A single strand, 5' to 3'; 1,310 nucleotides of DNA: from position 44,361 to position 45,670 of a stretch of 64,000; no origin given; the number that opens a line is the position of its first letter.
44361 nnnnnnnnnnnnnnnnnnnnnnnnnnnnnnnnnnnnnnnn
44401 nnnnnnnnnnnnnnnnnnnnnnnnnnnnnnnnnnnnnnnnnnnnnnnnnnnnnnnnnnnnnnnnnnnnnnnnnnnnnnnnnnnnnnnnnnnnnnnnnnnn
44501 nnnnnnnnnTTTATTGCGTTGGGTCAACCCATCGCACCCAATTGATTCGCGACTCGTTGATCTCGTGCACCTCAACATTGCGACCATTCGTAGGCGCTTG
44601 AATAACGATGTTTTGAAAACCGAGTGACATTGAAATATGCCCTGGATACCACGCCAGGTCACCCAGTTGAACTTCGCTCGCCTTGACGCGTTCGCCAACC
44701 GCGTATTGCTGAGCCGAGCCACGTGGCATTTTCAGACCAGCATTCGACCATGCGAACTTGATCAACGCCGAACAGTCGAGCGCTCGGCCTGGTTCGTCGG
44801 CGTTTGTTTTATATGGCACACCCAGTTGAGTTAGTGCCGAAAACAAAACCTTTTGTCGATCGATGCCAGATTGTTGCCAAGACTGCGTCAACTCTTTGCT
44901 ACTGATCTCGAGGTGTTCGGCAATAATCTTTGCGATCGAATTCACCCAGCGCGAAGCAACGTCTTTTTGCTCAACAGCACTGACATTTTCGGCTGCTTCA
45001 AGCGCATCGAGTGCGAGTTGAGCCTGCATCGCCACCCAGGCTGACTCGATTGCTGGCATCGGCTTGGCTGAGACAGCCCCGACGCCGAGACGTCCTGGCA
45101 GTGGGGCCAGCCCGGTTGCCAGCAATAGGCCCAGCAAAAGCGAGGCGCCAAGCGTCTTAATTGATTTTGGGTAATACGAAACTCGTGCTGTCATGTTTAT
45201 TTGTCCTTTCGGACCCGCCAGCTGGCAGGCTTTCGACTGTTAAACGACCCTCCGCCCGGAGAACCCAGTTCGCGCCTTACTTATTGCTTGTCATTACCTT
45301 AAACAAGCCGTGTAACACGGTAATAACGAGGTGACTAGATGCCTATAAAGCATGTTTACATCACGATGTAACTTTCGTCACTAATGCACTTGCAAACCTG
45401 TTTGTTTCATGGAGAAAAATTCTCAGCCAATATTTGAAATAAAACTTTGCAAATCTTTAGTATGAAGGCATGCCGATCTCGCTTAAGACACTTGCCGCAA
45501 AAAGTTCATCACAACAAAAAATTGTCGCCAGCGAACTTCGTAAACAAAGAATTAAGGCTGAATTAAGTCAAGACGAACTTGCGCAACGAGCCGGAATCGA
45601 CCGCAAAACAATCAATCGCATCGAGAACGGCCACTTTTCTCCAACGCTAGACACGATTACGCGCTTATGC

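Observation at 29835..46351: A 16.5-kb molybdenum-hydroxylase island splits the conserved eno-ftsB / DUF501-ppx block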

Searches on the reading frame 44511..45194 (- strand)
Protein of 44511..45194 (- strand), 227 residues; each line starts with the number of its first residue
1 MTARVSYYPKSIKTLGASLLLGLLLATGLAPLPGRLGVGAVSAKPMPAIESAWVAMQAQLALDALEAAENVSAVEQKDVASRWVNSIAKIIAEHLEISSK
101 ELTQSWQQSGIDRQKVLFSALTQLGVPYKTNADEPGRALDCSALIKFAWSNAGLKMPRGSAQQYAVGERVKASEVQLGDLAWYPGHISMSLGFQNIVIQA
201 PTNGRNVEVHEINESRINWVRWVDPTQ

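Call 5: search_protein_families(library=pfam, proteins=[window:44511-45194:-])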
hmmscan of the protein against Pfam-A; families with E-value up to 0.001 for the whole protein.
window:44511-45194:- (227 aa): 1 family
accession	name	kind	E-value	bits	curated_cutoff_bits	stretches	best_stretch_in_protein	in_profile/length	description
PF00877.26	NLPC_P60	-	1e-10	41.9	23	1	125-215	1-94/105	NlpC/P60 family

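Call 73: find_homologous_proteins(query=window:44511-45194:-, max_evalue=1e-10)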
Query window:44511-45194:- (227 aa): 87 proteins with E <= 1e-10 among 3658 candidates.
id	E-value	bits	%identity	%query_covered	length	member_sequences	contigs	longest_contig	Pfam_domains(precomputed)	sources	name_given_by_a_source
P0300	1.5e-143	494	100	100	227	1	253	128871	PF00877.26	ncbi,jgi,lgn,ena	-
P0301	3.5e-143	492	100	100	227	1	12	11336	PF00877.26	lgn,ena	-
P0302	4.3e-143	492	100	100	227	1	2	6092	PF00877.26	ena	-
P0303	8.5e-143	491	100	100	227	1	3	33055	PF00877.26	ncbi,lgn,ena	-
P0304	9.8e-143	491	99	100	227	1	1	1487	PF00877.26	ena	-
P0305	1.7e-142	490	99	100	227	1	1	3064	PF00877.26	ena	-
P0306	2.4e-142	490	99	100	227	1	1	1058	PF00877.26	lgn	-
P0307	3.1e-142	489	99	100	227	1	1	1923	PF00877.26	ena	-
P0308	5.0e-142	489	100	100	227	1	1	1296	PF00877.26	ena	-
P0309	6.8e-142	488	99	100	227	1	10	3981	PF00877.26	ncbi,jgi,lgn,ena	jgi:cell wall-associated NlpC family hydrolase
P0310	1.4e-141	487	98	100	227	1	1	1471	PF00877.26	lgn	-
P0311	1.4e-141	487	99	100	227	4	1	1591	PF00877.26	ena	-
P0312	7.6e-141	485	98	100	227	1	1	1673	PF00877.26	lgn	-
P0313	1.7e-140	484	97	100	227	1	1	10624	PF00877.26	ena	-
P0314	2.4e-139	480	96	100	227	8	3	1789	PF00877.26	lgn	-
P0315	6.4e-138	475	96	100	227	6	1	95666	PF00877.26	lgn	-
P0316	2.4e-128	444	88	100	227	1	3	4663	PF00877.26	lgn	-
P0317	1.9e-127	441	87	100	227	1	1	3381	PF00877.26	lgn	-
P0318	1.6e-126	438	88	100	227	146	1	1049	PF00877.26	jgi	-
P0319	3.1e-108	378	76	100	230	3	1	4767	PF00877.26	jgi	jgi:cell wall-associated NlpC family hydrolase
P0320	1.7e-107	376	74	100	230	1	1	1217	PF00877.26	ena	-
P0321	2.7e-107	375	74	100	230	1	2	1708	PF00877.26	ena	-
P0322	3.0e-107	375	74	100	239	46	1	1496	PF00877.26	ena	-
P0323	3.5e-107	375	74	100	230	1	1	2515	PF00877.26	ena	-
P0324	5.2e-107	374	74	100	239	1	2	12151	PF00877.26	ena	-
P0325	8.3e-107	374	74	100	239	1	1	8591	PF00877.26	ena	-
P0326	1.1e-106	373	74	100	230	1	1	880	PF00877.26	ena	-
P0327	1.7e-106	373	73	100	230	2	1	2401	PF00877.26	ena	-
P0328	1.7e-106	372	73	100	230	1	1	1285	PF00877.26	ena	-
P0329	2.9e-106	372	74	100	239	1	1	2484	PF00877.26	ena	-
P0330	5.2e-106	371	73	100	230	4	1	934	PF00877.26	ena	-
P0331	7.9e-106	370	73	100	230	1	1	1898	PF00877.26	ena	-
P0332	2.3e-105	369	72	100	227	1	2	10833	PF00877.26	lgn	-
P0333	3.1e-105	368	72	100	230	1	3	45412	PF00877.26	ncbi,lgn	-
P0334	3.2e-105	368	73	100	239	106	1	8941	PF00877.26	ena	-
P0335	4.4e-105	368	74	100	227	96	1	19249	PF00877.26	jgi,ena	-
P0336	1.1e-104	367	72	100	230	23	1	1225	PF00877.26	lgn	-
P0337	2.1e-104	366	72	100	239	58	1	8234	PF00877.26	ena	-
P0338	3.1e-104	365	74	99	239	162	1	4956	PF00877.26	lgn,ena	-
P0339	3.8e-104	365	73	100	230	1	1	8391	PF00877.26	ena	-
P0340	4.8e-104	364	72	100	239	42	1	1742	PF00877.26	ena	-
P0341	7.7e-104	364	73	99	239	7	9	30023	PF00877.26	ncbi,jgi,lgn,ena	ncbi:MAG: C40 family peptidase [Ilumatobacteraceae bacterium]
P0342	1.6e-103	363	72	100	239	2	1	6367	PF00877.26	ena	-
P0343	3.6e-103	362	71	100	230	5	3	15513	PF00877.26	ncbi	-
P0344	4.5e-103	361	71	100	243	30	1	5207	PF00877.26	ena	-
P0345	7.1e-103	361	73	100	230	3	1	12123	PF00877.26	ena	-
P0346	1.7e-102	359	72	100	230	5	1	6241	PF00877.26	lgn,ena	-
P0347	5.6e-102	358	72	100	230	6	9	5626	PF00877.26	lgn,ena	-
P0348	8.3e-102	357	73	96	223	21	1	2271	PF00877.26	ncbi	ncbi:MAG: C40 family peptidase, partial [Acidimicrobiaceae bacterium]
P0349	1.3e-100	353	70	100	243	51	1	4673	PF00877.26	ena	-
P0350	3.0e-100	352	70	100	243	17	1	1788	PF00877.26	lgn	-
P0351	2.5e-99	349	79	85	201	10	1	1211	PF00877.26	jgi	jgi:cell wall-associated NlpC family hydrolase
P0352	1.1e-98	347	80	84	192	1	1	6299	PF00877.26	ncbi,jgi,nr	ncbi:MAG: hypothetical protein ABR56_08200 [Acidimicrobium sp. BACL27 MAG-120823-bin4]|jgi:cell wall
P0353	2.1e-98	346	69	100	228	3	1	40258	PF00877.26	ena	-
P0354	2.7e-98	346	80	84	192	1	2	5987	PF00877.26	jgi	jgi:cell wall-associated NlpC family hydrolase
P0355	3.9e-98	345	71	100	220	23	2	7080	PF00877.26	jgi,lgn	jgi:cell wall-associated NlpC family hydrolase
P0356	1.7e-97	343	67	100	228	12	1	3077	PF00877.26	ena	-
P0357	2.0e-97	343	68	100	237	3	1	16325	PF00877.26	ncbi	-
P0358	4.1e-97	342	79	84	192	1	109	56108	PF00877.26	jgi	jgi:cell wall-associated NlpC family hydrolase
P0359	6.3e-97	341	79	84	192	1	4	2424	PF00877.26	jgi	jgi:cell wall-associated NlpC family hydrolase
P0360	7.2e-97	341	79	84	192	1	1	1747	PF00877.26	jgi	jgi:cell wall-associated NlpC family hydrolase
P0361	2.2e-96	339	73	91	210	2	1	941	PF00877.26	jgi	-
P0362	4.9e-94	332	67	100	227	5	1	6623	PF00877.26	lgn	-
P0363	1.1e-88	314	62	100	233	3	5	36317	PF00877.26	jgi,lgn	-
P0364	6.7e-88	312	63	100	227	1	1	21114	PF00877.26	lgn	-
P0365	2.6e-87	310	67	92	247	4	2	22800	PF00877.26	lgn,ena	-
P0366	6.1e-87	309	63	100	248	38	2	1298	PF00877.26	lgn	-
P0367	1.2e-86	308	79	74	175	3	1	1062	PF00877.26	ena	-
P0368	1.6e-86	307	82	72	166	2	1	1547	PF00877.26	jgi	jgi:cell wall-associated NlpC family hydrolase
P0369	1.2e-79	285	60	91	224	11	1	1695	PF00877.26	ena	-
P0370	5.1e-79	283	60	91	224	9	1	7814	PF00877.26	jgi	-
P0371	1.2e-64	236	81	57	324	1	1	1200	PF02625.22,PF00877.26,PF13478.13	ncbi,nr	ncbi:MAG: hypothetical protein EBV51_08280 [Acidimicrobiia bacterium]|nr:hypothetical protein [Acidi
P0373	9.7e-27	112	37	79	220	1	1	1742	PF00877.26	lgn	-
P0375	1.8e-25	108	34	91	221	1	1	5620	PF00877.26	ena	-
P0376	6.8e-25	106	36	82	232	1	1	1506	PF00877.26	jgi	jgi:cell wall-associated NlpC family hydrolase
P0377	9.7e-25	105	38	80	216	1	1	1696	PF00877.26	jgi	jgi:cell wall-associated NlpC family hydrolase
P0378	1.2e-24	105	37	75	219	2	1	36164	PF00877.26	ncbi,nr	ncbi:MAG: hypothetical protein CL424_01585 [Acidimicrobiaceae bacterium]|nr:hypothetical protein [Ac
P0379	2.7e-24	104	37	75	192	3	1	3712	PF00877.26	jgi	jgi:hypothetical protein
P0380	3.4e-24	104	37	78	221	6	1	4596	PF00877.26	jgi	jgi:hypothetical protein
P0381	4.9e-24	103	38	77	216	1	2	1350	PF00877.26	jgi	jgi:cell wall-associated NlpC family hydrolase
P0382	5.3e-24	103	36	75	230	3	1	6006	PF00877.26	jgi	-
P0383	7.4e-24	102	43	55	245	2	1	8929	PF00877.26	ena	-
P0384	7.8e-24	102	37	78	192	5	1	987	PF00877.26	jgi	jgi:hypothetical protein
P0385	1.7e-23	101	37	70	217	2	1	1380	PF00877.26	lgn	-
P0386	3.2e-23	100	37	78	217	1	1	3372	PF00877.26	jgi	jgi:hypothetical protein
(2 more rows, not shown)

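Call 74: find_encoding_contigs(protein=P0358, flank=6000, max_places=1)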
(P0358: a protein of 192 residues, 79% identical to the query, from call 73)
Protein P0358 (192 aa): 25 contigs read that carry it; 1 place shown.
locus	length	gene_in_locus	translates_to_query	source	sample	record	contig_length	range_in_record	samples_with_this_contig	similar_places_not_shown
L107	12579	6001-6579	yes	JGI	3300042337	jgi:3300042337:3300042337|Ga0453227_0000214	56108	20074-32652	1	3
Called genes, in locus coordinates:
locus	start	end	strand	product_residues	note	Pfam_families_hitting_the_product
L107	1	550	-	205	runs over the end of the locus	-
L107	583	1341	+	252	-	PF00378:ECH_1, PF16113:ECH_2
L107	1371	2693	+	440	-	PF06739:SBBP (faint)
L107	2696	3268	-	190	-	PF13302:Acetyltransf_3, PF13420:Acetyltransf_4, PF00583:Acetyltransf_1 (weak)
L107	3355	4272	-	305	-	PF02541:Ppx-GppA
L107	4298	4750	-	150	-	PF04417:DUF501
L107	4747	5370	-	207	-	PF01128:IspD (weak), PF12804:NTP_transf_3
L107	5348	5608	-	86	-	PF13560:HTH_31, PF12844:HTH_19, PF13413:HTH_25 (faint), PF13443:HTH_26, PF01381:HTH_3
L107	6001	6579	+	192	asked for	PF00877:NLPC_P60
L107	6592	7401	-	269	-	PF02625:XdhC_CoxI (weak), PF13478:XdhC_C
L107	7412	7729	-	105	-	PF02625:XdhC_CoxI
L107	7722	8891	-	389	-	PF05762:VWA_CoxE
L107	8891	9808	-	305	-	PF00004:AAA, PF05496:RuvB_N (faint), PF07724:AAA_2 (faint), PF07726:AAA_3 (faint), PF07728:AAA_5, PF13401:AAA_22 (weak)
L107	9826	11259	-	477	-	PF01266:DAO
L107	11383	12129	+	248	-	PF00106:adh_short, PF23441:SDR (weak), PF08659:KR (faint), PF13561:adh_short_C2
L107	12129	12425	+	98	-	PF07876:Dabb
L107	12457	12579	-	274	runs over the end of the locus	PF00941:FAD_binding_5, PF03450:CO_deh_flav_C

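Call 75: find_encoding_contigs(protein=P0363, flank=6000, max_places=1)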
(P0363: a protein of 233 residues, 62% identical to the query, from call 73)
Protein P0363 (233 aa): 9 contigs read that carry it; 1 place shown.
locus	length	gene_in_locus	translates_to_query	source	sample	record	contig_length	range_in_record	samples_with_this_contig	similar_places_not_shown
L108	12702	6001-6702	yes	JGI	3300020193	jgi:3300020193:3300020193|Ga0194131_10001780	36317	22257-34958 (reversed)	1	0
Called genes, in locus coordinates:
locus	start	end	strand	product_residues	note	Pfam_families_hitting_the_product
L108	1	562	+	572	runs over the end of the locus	PF00501:AMP-binding, PF13193:AMP-binding_C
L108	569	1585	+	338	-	PF00294:PfkB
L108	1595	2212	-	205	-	-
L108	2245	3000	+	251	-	PF00378:ECH_1, PF16113:ECH_2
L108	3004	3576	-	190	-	PF13302:Acetyltransf_3, PF13420:Acetyltransf_4 (weak)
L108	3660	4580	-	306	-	PF02541:Ppx-GppA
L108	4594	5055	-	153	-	PF04417:DUF501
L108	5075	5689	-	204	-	PF12804:NTP_transf_3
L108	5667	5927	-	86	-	PF13545:HTH_Crp_2 (weak), PF13560:HTH_31, PF12844:HTH_19 (weak), PF13413:HTH_25 (weak), PF13443:HTH_26, PF01381:HTH_3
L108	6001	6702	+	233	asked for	PF00877:NLPC_P60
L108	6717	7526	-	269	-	PF02625:XdhC_CoxI (faint), PF13478:XdhC_C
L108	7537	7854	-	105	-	PF02625:XdhC_CoxI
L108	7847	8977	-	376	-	PF05762:VWA_CoxE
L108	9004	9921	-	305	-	PF13191:AAA_16 (weak), PF00004:AAA, PF07724:AAA_2 (faint), PF07726:AAA_3 (faint), PF07728:AAA_5, PF13401:AAA_22 (weak)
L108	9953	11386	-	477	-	PF01266:DAO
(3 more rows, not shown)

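Call 76: find_encoding_contigs(protein=P0365, flank=6000, max_places=1)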
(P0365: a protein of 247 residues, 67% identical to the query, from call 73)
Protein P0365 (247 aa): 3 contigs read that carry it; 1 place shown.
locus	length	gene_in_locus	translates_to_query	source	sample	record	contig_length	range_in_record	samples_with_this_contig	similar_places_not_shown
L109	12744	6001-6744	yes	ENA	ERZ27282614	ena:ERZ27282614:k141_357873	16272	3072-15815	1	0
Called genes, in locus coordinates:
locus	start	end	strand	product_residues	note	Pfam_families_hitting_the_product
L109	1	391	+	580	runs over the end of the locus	PF00501:AMP-binding, PF13193:AMP-binding_C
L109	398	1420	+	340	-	PF00294:PfkB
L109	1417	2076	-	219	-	-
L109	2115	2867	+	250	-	PF00378:ECH_1, PF16113:ECH_2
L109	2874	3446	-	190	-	PF13302:Acetyltransf_3, PF13420:Acetyltransf_4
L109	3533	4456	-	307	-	PF02541:Ppx-GppA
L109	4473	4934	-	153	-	PF04417:DUF501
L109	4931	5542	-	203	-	PF12804:NTP_transf_3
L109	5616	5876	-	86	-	PF13560:HTH_31, PF12844:HTH_19, PF13413:HTH_25 (weak), PF13443:HTH_26, PF01381:HTH_3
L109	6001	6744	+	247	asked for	PF00877:NLPC_P60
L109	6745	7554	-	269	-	PF02625:XdhC_CoxI (weak), PF13478:XdhC_C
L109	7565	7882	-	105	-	PF02625:XdhC_CoxI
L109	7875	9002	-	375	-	PF05762:VWA_CoxE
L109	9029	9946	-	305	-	PF05496:RuvB_N (faint), PF13191:AAA_16 (weak), PF00004:AAA, PF07724:AAA_2 (faint), PF07726:AAA_3 (faint), PF07728:AAA_5, PF13401:AAA_22 (weak)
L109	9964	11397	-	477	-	PF01266:DAO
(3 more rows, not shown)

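Call 77: find_encoding_contigs(protein=P0378, flank=6000, max_places=1)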
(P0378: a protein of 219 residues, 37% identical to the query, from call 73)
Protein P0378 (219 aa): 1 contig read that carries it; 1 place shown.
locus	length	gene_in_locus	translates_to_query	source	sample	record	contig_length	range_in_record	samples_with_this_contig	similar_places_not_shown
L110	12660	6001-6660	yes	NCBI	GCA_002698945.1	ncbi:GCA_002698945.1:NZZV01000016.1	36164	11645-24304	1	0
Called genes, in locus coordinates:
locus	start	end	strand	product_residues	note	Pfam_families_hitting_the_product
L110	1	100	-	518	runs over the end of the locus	PF00005:ABC_tran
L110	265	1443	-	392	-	PF02608:Bmp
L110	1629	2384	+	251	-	PF00378:ECH_1, PF16113:ECH_2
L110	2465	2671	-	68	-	-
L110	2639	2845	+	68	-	-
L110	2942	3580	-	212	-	PF13302:Acetyltransf_3, PF13420:Acetyltransf_4, PF00583:Acetyltransf_1 (weak)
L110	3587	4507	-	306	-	PF04417:DUF501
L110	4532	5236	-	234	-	PF06240:COXG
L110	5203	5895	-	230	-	PF01128:IspD (weak), PF12804:NTP_transf_3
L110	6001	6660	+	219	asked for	PF00877:NLPC_P60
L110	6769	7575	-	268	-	PF02625:XdhC_CoxI, PF13478:XdhC_C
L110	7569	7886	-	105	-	PF02625:XdhC_CoxI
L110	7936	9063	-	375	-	PF05762:VWA_CoxE, PF13519:VWA_2 (weak)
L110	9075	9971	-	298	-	PF13191:AAA_16 (weak), PF00004:AAA, PF07726:AAA_3 (faint), PF07728:AAA_5, PF13401:AAA_22 (weak)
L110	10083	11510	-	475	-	PF01266:DAO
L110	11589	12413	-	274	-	PF00941:FAD_binding_5, PF03450:CO_deh_flav_C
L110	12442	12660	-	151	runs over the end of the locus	PF00111:Fer2 (weak), PF01799:Fer2_2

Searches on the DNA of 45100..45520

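Call 66: search_rna_families(source=window, start=45100, end=45520, threshold=evalue, max_evalue=10, show_alignments=3)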
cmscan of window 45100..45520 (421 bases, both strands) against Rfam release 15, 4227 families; matches with E-value up to 10: 3.
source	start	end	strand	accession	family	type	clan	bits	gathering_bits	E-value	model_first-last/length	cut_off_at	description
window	45277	45360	+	RF03752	MIR5292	Gene; miRNA;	-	17.7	105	1.9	1-94/94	no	MIR5292 microRNA precursor family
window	45430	45478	-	RF02923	HTH-XRE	Cis-reg;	-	14.8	49.8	4.5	1-78/78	no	HTH-XRE RNA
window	45427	45520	-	RF02671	Ysr35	Gene; sRNA;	-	12.1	428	0.34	246-339/339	5'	Yersinia sRNA 35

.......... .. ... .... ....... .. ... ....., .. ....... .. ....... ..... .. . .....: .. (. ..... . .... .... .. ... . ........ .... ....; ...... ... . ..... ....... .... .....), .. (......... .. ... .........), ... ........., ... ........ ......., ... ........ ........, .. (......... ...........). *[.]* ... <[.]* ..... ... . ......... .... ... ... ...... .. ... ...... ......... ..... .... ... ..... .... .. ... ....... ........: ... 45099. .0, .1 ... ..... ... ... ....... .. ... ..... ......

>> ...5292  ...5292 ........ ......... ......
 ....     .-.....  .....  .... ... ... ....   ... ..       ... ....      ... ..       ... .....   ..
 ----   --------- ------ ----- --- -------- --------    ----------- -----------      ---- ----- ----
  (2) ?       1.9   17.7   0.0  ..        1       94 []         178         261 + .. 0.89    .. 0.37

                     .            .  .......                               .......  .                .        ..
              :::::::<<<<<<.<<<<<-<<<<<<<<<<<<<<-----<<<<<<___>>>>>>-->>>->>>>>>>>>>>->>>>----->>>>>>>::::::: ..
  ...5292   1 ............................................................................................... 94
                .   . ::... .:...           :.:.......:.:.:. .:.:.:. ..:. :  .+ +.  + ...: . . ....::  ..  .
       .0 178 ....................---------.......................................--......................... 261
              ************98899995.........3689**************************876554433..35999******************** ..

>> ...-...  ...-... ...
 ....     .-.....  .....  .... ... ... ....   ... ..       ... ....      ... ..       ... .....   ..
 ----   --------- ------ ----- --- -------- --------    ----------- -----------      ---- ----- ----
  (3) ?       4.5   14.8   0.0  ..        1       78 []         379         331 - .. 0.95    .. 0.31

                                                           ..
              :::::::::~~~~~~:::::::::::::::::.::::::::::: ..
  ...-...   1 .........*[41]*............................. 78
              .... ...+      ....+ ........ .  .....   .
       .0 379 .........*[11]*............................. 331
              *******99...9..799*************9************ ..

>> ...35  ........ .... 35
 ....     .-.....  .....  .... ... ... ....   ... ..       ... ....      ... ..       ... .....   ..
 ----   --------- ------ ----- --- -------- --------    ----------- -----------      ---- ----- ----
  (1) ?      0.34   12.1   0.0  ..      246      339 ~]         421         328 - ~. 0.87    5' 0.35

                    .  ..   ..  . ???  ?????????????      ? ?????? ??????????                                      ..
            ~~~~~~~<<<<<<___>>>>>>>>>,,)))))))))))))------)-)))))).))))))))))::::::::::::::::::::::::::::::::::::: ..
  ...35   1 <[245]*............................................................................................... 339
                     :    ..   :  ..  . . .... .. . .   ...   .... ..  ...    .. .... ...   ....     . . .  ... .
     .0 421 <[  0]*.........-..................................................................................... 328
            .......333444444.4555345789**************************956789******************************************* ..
